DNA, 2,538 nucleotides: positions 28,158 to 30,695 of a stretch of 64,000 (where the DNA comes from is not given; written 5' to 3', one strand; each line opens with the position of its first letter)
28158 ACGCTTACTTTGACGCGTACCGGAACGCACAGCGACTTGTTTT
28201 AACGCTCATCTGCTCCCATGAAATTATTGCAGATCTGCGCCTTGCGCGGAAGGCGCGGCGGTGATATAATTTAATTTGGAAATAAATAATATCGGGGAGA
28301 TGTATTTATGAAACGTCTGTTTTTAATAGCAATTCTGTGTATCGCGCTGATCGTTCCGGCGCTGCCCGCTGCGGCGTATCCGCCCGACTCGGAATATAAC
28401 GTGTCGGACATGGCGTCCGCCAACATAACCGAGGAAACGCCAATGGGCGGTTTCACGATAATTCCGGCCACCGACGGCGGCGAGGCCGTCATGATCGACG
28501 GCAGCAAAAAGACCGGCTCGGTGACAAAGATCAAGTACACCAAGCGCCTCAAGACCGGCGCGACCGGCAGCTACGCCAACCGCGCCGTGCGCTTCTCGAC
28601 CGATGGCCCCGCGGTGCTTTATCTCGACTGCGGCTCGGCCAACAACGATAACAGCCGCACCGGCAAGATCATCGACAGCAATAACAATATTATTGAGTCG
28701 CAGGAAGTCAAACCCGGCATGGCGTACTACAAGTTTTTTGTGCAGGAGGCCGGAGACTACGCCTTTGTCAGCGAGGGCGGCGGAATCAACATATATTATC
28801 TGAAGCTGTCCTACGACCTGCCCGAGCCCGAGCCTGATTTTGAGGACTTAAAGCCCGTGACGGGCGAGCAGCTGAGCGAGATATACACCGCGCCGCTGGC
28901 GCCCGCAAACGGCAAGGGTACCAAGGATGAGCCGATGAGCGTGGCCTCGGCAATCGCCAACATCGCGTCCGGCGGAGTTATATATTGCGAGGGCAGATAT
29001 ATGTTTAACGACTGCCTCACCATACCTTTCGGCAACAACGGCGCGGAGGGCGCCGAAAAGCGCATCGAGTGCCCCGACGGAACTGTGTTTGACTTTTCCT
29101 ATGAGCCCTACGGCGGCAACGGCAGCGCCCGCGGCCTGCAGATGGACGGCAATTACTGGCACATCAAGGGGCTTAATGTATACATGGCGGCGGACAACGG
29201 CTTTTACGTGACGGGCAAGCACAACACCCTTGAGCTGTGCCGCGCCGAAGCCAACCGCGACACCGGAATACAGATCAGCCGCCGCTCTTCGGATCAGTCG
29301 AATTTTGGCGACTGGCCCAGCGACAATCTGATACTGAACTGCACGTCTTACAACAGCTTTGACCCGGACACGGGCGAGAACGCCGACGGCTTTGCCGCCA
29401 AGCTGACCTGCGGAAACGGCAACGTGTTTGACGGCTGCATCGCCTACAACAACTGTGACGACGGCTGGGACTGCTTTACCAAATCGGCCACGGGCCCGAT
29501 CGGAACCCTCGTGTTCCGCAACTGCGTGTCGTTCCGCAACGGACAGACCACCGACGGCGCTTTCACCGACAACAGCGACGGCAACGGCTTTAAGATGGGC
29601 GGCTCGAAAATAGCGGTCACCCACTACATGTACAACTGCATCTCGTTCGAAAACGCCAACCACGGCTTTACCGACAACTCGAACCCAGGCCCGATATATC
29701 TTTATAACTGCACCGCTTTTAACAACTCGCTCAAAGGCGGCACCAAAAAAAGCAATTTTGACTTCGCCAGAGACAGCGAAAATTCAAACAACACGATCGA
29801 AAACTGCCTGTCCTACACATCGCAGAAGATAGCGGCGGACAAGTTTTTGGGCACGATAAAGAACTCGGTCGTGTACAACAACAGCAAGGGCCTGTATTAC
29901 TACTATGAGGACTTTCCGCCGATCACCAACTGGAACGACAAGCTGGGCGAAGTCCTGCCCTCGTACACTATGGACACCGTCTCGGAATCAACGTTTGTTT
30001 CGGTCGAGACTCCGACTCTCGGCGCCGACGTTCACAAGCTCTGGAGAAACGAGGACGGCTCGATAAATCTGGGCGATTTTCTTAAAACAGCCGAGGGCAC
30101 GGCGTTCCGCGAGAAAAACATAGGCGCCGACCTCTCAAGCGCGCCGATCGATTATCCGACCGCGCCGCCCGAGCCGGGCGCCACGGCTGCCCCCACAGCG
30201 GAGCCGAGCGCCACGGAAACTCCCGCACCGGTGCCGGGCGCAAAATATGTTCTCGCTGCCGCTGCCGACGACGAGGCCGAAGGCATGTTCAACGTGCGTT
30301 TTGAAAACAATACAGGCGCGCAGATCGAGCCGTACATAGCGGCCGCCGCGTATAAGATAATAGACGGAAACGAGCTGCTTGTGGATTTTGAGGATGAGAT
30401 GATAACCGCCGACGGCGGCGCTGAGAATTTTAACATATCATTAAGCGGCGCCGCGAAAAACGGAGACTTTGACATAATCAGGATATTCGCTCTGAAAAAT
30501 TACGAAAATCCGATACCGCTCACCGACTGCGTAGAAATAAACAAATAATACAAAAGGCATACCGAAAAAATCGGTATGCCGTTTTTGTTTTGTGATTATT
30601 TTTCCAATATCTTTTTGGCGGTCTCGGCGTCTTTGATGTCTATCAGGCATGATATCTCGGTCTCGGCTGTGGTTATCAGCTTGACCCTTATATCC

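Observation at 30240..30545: Common ~90-100-aa C-terminal module on all three secreted lyases (candidate sorting/anchoring domain)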

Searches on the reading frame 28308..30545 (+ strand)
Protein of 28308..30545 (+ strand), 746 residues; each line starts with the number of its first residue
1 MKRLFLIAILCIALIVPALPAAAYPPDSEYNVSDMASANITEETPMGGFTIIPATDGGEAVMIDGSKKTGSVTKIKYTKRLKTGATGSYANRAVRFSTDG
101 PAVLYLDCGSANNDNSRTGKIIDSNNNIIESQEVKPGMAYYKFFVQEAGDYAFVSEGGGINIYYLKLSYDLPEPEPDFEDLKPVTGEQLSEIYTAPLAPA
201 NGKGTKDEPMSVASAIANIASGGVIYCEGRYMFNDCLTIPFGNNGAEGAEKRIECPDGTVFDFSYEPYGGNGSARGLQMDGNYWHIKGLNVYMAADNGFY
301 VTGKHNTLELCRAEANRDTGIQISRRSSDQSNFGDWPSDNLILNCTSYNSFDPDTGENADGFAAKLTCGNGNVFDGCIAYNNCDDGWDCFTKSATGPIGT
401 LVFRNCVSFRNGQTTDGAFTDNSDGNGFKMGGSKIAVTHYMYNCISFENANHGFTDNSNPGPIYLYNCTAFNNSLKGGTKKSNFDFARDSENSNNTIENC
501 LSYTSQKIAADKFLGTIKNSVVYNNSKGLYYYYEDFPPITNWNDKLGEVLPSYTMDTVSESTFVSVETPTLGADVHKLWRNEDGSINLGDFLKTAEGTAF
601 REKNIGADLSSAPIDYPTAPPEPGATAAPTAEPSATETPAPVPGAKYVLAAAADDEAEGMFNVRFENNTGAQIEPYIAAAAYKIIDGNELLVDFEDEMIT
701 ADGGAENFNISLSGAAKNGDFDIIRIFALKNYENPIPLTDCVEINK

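Call 3: search_protein_families(library=pfam, proteins=[window:28308-30545:+], max_evalue=1)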
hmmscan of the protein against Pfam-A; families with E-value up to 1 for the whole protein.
window:28308-30545:+ (746 aa): 2 families
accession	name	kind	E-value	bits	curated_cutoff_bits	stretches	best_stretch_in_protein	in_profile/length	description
PF22842.2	Pel9A-like_beta_helix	-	1e-07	31.7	25.2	1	338-437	174-278/370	Pel9A-like, right handed beta helix region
PF13229.12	Beta_helix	-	2.9e-07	30.7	25.9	1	276-469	2-157/158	Right handed beta helix region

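Call 18: search_protein_families(library=ncbifam, proteins=[window:28308-30545:+], max_evalue=1)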
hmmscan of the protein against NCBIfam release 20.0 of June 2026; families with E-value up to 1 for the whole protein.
window:28308-30545:+ (746 aa): 3 families
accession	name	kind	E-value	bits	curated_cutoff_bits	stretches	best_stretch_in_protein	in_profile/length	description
NF041903.1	exo-PATE_PelX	equivalog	2.8e-41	141.6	1490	1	190-474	390-642/734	pectate disaccharide-lyase PelX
NF041899.1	pec_ly_PelN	equivalog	5.3e-10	38.7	740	1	298-511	155-360/437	pectate lyase PelN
NF011761.0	PRK15214.1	equivalog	0.079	13.1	227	1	679-729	121-169/172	fimbrial protein PefA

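Call 43: find_homologous_proteins(query=window:28308-30545:+, max_evalue=1e-20)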
Query window:28308-30545:+ (746 aa): 3879 proteins with E <= 1e-20 among 8000 candidates; the best 120 are listed.
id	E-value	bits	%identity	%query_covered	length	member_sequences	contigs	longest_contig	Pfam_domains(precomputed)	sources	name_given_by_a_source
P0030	0.0e+0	1641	95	100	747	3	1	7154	PF22842.4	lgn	-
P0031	0.0e+0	1555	85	100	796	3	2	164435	PF13229.13,PF22842.4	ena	-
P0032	0.0e+0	1375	79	100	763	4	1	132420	PF13229.13,PF22842.4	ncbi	-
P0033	0.0e+0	1274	72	100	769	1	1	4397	PF22842.4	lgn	-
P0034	0.0e+0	1207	71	100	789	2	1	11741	PF22842.4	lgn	-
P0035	0.0e+0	1122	67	100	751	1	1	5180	PF22842.4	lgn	-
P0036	0.0e+0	1109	65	100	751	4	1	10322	PF22842.4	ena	-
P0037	0.0e+0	1106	64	100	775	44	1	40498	PF22842.4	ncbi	-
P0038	0.0e+0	1084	64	100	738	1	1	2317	PF22842.4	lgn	-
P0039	0.0e+0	1020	61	100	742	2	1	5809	PF22842.4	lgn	-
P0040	8.8e-286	968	58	100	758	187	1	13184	PF13229.13,PF22842.4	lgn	-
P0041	1.8e-270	917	56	100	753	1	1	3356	PF22842.4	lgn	-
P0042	1.2e-269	915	58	99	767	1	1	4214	PF22842.4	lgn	-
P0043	1.1e-262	892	56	100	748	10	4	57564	PF13229.13,PF22842.4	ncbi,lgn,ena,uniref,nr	ncbi:MAG TPA: right-handed parallel beta-helix repeat-containing protein [Candidatus Monoglobus merd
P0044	1.1e-260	885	54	100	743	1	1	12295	PF22842.4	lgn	-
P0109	2.8e-123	431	52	56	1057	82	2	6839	PF00404.25,PF22842.4,PF00544.26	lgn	-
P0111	9.7e-123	429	48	63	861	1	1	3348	PF00404.25,PF22842.4,PF00544.26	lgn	-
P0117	3.2e-118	414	46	63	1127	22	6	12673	PF00404.25,PF22842.4,PF00544.26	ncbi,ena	-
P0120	5.7e-114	400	41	74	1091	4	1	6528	PF13229.13,PF18283.8,PF00404.25,PF22842.4,PF00544.26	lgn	-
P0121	1.4e-113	399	46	63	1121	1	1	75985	PF00404.25,PF22842.4,PF00544.26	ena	-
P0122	3.4e-113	397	50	56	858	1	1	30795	PF00404.25,PF22842.4,PF00544.26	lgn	-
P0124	5.5e-113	397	47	58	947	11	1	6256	PF13229.13,PF00404.25,PF22842.4,PF00544.26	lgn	-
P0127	5.7e-109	383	44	60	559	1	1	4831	PF13229.13,PF00404.25,PF22842.4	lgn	-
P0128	7.0e-109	383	45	54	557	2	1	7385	PF13229.13,PF00404.25,PF22842.4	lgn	-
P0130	9.0e-108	380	45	60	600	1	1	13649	PF13229.13,PF00404.25,PF22842.4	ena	-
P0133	1.0e-106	376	47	56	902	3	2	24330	PF13229.13,PF00404.25,PF22842.4,PF00544.26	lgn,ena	-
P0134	1.4e-106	376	47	56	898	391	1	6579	PF13229.13,PF00404.25,PF22842.4,PF00544.26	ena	-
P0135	1.5e-106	376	46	58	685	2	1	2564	PF13229.13,PF00404.25,PF22842.4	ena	-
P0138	1.1e-105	373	47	56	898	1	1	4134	PF13229.13,PF00404.25,PF22842.4,PF00544.26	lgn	-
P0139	1.3e-105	372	48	56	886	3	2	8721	PF13229.13,PF00404.25,PF22842.4,PF00544.26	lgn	-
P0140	3.1e-105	371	47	56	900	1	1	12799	PF13229.13,PF00404.25,PF22842.4,PF00544.26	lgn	-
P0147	2.1e-103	365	45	58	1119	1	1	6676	PF13229.13,PF00404.25,PF22842.4,PF00544.26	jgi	jgi:pectate lyase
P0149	7.0e-103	363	45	58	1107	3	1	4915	PF13229.13,PF00404.25,PF22842.4,PF00544.26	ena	-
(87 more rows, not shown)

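Call 49: find_encoding_contigs(protein=P0043, flank=10000, max_places=2)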
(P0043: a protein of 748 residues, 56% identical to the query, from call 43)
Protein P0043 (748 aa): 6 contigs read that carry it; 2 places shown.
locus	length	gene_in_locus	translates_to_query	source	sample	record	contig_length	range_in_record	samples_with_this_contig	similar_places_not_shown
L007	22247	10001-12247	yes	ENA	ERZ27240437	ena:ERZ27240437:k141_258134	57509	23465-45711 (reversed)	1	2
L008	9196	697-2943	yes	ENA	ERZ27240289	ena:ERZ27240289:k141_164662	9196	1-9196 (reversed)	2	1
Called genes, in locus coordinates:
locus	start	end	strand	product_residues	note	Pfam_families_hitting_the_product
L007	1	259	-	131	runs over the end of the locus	PF12646:DUF3783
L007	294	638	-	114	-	PF11969:DcpS_C, PF01230:HIT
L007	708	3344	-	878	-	PF01411:tRNA-synt_2c, PF07973:tRNA_SAD, PF02272:DHHA1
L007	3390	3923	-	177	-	PF14277:DUF4364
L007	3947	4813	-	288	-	PF02645:DegV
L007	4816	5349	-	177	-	PF00588:SpoU_methylase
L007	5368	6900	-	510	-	PF05362:Lon_C (weak), PF13541:ChlI, PF00493:MCM (faint), PF00158:Sigma54_activat (faint), PF01078:Mg_chelatase, PF07728:AAA_5, PF13335:Mg_chelatase_C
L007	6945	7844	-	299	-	PF08543:Phos_pyr_kin, PF00294:PfkB (weak)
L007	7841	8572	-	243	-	PF01479:S4, PF00849:PseudoU_synth_2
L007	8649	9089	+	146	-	-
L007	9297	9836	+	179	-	PF02482:Ribosomal_S30AE, PF16321:Ribosom_S30AE_C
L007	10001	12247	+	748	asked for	PF22842:Pel9A-like_beta_helix, PF13229:Beta_helix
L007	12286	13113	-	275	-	PF00106:adh_short, PF13561:adh_short_C2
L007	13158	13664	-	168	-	PF12682:Flavodoxin_4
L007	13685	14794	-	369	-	PF00248:Aldo_ket_red, PF12838:Fer4_7 (faint), PF13187:Fer4_9, PF13237:Fer4_10, PF13534:Fer4_17, PF14691:Fer4_20 (faint)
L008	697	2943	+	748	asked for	PF22842:Pel9A-like_beta_helix, PF13229:Beta_helix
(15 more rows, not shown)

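Call 64: list_cluster_members(proteins=[P0037, P0040, P0032, P0043, P0002, P0031])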
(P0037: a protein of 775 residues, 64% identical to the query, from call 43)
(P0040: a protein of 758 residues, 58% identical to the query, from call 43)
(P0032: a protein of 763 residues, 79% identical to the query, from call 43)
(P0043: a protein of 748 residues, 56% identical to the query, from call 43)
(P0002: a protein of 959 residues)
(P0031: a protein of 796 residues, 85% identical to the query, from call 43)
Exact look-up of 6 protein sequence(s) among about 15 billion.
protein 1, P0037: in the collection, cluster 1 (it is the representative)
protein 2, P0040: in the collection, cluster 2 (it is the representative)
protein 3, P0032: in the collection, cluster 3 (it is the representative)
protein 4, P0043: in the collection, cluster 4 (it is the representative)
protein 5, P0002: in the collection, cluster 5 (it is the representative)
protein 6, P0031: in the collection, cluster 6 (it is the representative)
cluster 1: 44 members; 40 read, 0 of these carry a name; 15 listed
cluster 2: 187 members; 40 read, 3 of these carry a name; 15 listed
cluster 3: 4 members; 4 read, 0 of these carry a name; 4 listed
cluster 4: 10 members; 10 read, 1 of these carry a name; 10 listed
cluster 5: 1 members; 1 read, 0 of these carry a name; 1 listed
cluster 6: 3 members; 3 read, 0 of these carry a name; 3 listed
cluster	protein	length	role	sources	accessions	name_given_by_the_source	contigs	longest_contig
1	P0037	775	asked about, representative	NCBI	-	-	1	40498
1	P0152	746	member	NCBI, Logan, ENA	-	-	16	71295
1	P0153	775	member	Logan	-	-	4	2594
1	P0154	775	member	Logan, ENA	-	-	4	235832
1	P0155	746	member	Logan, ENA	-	-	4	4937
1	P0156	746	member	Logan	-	-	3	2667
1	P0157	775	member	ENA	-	-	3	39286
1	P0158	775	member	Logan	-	-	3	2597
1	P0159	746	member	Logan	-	-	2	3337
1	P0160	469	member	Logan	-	-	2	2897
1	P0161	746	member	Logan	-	-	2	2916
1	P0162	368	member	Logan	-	-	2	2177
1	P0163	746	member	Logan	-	-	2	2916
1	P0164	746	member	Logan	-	-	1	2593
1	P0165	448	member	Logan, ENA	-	-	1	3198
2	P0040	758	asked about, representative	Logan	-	-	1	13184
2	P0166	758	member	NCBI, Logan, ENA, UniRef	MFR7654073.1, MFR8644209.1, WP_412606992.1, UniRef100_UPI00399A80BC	right-handed parallel beta-helix repeat-containing protein [Monoglobus pectinilyticus] | right-handed parallel beta-helix repeat-containing protein n=1 Tax=Monoglobus ...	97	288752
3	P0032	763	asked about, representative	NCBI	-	-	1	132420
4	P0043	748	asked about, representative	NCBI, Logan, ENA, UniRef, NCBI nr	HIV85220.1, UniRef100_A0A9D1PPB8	MAG TPA: right-handed parallel beta-helix repeat-containing protein [Candidatus ... | Right-handed parallel beta-helix repeat-containing protein n=1 Tax=Candidatus Monoglobus ... | right-handed parallel beta-helix repeat-containing protein [Candidatus Monoglobus ...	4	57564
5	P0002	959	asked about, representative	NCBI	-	-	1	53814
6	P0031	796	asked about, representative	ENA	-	-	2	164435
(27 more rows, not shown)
